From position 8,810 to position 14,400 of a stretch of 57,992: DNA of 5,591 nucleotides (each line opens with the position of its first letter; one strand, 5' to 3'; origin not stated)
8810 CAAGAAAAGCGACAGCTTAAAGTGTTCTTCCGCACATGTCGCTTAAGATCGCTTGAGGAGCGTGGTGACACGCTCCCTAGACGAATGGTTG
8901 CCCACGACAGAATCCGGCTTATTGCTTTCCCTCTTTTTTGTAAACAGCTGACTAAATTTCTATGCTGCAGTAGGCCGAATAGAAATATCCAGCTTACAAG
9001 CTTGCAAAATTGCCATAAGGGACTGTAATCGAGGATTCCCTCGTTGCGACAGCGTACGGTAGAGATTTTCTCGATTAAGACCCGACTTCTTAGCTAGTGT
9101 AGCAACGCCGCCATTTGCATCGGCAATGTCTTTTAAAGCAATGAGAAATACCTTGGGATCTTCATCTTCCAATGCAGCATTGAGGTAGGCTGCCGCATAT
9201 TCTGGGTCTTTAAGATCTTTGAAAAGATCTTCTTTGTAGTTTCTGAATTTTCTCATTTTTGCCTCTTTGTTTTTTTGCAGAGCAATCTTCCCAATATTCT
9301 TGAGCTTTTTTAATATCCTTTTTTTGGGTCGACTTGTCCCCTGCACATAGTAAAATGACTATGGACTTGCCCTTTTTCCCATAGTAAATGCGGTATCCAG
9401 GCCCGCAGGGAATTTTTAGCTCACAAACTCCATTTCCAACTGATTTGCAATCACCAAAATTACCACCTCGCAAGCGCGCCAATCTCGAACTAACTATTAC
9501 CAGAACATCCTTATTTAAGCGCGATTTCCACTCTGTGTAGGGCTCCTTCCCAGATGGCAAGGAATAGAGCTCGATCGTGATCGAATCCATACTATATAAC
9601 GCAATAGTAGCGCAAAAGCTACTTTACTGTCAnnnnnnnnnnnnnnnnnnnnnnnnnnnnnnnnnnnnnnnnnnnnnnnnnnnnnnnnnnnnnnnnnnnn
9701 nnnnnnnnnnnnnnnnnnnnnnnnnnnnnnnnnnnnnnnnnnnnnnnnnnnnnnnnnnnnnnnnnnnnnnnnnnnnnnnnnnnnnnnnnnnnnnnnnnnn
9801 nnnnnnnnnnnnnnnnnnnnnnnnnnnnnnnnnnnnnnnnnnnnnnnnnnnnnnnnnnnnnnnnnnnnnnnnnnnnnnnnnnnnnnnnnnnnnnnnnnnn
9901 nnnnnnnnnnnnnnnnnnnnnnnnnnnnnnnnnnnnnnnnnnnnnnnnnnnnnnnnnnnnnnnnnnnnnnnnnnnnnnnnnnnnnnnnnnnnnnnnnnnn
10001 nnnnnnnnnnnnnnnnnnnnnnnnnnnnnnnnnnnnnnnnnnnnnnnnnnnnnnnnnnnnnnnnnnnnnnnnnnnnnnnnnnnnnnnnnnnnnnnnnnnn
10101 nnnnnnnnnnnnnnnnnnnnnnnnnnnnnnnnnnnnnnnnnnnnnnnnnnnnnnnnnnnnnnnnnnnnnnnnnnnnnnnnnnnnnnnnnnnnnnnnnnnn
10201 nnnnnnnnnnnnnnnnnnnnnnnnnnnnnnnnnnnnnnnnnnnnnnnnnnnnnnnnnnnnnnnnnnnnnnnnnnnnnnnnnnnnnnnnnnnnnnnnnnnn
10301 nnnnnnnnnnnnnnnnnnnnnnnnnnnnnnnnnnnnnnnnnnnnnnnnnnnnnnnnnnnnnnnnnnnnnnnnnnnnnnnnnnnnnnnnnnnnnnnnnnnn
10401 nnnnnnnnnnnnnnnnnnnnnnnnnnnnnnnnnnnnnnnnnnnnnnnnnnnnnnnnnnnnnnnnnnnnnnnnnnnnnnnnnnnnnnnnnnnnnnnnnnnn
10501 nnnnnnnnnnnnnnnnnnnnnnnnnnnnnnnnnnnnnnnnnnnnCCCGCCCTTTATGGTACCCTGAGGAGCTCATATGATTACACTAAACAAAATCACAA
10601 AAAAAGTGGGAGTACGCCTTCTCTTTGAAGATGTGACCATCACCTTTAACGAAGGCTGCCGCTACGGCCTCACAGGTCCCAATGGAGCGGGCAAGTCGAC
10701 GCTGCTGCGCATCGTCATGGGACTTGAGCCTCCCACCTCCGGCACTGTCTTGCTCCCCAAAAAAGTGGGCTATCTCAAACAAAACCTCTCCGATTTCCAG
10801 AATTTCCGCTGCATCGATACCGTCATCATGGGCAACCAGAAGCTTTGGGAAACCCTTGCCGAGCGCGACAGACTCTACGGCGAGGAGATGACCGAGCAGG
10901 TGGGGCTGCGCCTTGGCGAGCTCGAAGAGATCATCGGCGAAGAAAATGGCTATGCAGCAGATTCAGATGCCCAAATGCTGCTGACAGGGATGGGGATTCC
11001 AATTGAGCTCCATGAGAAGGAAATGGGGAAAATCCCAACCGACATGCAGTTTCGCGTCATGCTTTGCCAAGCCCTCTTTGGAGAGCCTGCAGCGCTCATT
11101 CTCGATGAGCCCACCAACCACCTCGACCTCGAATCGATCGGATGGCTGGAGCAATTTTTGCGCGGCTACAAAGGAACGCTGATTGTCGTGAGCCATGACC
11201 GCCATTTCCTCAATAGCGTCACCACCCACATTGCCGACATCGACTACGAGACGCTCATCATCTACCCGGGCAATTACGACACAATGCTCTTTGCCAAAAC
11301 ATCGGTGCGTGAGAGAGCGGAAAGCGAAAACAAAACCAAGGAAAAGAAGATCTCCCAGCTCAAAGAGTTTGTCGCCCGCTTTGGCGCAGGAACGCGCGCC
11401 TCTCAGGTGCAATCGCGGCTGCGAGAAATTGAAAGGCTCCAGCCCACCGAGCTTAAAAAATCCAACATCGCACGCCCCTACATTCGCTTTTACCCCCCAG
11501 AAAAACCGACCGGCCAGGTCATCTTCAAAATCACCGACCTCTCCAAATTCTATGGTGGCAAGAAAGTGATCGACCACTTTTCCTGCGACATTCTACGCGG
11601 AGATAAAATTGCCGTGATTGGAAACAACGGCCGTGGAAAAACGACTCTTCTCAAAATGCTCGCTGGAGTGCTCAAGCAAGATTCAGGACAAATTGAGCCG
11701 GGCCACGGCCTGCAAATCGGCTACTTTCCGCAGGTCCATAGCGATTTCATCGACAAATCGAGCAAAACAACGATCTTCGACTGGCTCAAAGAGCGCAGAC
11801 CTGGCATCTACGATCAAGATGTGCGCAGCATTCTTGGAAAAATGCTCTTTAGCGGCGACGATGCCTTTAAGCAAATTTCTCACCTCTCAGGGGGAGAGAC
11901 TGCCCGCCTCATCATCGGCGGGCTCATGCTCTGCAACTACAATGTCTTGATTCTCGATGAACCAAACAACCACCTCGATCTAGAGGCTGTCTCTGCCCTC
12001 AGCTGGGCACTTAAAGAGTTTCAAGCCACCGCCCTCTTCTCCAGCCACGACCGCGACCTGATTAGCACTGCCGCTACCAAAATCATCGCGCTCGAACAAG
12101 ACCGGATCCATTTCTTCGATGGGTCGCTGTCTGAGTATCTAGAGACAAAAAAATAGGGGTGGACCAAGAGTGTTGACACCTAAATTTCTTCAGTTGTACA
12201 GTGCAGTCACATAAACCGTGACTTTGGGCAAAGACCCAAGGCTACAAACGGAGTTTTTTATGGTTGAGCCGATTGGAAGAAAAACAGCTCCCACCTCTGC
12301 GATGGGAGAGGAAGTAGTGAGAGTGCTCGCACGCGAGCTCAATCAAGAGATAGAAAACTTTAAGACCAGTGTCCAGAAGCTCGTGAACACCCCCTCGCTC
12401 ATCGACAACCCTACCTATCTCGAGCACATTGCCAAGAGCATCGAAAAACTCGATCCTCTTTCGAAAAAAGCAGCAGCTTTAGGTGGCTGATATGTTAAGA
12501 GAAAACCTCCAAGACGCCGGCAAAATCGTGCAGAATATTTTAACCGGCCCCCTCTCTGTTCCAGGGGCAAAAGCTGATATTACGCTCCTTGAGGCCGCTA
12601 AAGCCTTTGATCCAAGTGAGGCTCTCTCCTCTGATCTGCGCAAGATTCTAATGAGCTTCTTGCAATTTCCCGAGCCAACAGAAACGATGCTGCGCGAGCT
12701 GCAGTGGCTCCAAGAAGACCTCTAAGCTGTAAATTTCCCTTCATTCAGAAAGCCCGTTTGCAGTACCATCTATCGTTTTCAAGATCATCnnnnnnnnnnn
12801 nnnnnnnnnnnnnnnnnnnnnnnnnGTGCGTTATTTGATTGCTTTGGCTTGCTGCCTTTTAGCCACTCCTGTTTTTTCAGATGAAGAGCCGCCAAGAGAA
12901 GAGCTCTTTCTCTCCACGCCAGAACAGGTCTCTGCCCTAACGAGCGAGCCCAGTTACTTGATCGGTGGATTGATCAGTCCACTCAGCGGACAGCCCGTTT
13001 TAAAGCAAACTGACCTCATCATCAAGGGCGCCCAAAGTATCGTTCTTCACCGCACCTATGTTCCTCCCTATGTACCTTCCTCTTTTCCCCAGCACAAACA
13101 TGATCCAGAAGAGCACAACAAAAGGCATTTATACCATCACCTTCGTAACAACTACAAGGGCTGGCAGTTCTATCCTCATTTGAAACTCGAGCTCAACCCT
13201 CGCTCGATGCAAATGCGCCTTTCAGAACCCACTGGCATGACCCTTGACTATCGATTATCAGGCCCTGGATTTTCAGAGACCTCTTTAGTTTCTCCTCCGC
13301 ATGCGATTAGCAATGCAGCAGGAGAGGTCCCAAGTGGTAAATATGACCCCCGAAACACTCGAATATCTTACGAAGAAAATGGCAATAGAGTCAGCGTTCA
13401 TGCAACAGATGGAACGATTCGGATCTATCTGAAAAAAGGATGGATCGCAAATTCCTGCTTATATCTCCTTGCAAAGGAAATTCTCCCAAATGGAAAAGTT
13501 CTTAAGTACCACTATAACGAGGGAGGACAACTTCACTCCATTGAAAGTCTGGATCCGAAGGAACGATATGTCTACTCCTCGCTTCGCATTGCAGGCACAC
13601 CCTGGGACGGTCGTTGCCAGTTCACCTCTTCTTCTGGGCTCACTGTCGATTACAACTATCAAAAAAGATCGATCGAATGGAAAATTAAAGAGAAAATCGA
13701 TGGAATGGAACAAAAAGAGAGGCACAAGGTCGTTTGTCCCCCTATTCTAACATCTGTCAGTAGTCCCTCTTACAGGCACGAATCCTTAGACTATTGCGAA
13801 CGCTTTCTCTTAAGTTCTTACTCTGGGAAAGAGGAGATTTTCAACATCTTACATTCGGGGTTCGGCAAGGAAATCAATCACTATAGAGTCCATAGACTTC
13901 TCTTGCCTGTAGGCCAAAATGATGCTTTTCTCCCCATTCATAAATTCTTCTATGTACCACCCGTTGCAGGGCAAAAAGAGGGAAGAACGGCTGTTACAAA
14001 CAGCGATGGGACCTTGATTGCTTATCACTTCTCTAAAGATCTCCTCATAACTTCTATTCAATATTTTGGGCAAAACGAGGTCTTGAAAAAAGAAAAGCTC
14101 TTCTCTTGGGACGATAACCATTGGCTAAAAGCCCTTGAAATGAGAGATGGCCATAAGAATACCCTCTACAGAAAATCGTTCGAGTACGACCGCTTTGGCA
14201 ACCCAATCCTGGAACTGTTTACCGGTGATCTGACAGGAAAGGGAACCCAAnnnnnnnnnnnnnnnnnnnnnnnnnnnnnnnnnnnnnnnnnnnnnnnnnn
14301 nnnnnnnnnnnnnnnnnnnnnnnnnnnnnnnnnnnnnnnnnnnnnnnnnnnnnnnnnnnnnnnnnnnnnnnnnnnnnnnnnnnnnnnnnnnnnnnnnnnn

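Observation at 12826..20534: Sec-signal RHS polymorphic-toxin locus with a multi-copy immunity-like array in a Chlamydia-like genome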

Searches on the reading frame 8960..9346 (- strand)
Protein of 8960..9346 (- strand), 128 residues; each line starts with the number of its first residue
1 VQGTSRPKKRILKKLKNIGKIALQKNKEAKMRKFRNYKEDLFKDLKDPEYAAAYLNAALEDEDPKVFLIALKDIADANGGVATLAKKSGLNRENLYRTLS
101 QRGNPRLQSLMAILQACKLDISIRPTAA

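Call 58: search_protein_families(library=pfam, proteins=[window:8960-9346:-], max_evalue=0.01)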
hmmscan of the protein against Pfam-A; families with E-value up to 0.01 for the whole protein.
window:8960-9346:- (128 aa): 2 families
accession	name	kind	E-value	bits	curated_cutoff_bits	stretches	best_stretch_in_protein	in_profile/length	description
PF21716.3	dnstrm_HI1420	-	5.6e-19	68.2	27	1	40-124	6-89/90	Probable addiction module antidote protein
PF13443.12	HTH_26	-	0.0029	18.2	22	1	81-121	13-54/63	Cro/C1-type HTH DNA-binding domain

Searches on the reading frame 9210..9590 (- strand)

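Call 58: search_protein_families(library=pfam, proteins=[window:9210-9590:-], max_evalue=0.01)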
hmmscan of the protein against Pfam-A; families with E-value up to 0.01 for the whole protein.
window:9210-9590:- (126 aa): 1 family
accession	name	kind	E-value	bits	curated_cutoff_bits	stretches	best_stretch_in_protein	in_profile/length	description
PF05973.20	Gp49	-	8.9e-05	22.9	23.9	1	48-97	33-86/90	Phage derived protein Gp49-like (DUF891)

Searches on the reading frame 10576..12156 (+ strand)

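Call 71: search_protein_families(library=ncbifam, proteins=[window:10576-12156:+], max_evalue=0.00001)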
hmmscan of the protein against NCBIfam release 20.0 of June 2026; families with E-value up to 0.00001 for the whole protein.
window:10576-12156:+ (526 aa): 180 families (the best 25 are shown)
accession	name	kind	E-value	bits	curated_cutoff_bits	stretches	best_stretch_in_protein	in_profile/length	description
NF011646.0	PRK15064.1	equivalog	2.6e-168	560.7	762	1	1-525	1-527/530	ABC-F family ATPase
NF000355.4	ribo_prot_ABC_F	equivalog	4.3e-107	359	380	2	2-270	3-235/499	ribosomal protection-like ABC-F family protein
TIGR03719.1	ABC_ABC_ChvD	subfamily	6.2e-104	348.6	806.75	1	3-526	6-534/552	energy-dependent translational throttle protein EttA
NF008775.0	PRK11819.1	equivalog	5.8e-103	345.4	599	1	3-526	8-536/556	energy-dependent translational throttle protein EttA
NF050005.1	ABC_ATPase_Uup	equivalog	1.4e-100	337.3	900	2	2-470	4-474/636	ATP-binding cassette ATPase Uup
NF008358.0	PRK11147.1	equivalog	7.9e-94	315.1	936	2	12-463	14-467/635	ABC transporter ATP-binding protein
NF007921.0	PRK10636.1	equivalog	8.3e-88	295.2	917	1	1-522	1-516/638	ABC transporter ATP-binding protein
NF000170.2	ABCF_Vga_all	exception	1e-79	268.5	725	2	302-525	257-472/521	Vga family ABC-F type ribosomal protection protein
NF000171.1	ABCF_producer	exception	4.6e-72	243.2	800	3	2-262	4-273/541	TlrC/CarA/OleB/SrmB family ABC-F type ribosomal protection protein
NF043038.1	ABCF_CplR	exception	2e-71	241.4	780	3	294-525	264-488/544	ABC-F type ribosomal protection protein CplR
NF000168.2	ABCF_Msr_all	exception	3e-69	233.9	680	3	396-512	369-484/487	Msr family ABC-F type ribosomal protection protein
NF000514.1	ABCF_OptrA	exception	1.8e-68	231.4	1450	1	133-522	163-548/655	ABC-F type ribosomal protection protein OptrA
NF000169.2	ABCF_Sal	exception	1.7e-66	225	725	3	66-465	57-460/542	Sal family ABC-F type ribosomal protection protein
NF000166.1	ABCF_CarA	exception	3.6e-61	207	1050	2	3-262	7-283/556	ABC-F type ribosomal protection protein Car(A)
NF000167.2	ABCF_Lsa_all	exception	6.9e-56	190.2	750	4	158-267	123-231/492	Lsa family ABC-F type ribosomal protection protein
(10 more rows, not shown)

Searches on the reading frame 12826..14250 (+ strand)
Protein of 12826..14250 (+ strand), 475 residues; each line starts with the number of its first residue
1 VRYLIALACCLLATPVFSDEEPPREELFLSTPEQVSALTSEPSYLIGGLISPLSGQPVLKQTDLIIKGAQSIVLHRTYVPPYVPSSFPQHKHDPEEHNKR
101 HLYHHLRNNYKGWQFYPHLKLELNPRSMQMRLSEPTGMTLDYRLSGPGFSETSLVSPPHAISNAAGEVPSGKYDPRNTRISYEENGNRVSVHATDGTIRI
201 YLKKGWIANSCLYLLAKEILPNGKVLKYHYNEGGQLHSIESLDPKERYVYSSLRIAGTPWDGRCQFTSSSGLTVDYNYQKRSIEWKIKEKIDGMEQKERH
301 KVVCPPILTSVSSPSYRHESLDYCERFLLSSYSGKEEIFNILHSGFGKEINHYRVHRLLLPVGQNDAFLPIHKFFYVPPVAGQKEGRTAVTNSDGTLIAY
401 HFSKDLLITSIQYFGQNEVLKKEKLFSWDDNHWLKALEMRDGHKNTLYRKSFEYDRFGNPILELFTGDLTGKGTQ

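Call 5: search_protein_families(library=pfam, proteins=[window:12826-14250:+], max_evalue=10)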
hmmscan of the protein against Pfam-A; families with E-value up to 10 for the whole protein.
seq(475 aa): 5 families
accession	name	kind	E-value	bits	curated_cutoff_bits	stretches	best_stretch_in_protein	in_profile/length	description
PF05593.20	RHS_repeat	-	4.5e-07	30.6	22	1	216-236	8-28/38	RHS Repeat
PF15283.12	DUF4595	-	0.00013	22.4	34.2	1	177-249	31-100/202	Domain of unknown function (DUF4595) with porin-like fold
PF04962.18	KduI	-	0.012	15.4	23.9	1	69-115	149-199/262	KduI/IolB family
PF20148.4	DUF6531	-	0.046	14.5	24.1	1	50-78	4-32/74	Domain of unknown function (DUF6531)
PF17293.8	Arm-DNA-bind_5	-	0.06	14.3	22.6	1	214-299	3-80/87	Arm DNA-binding domain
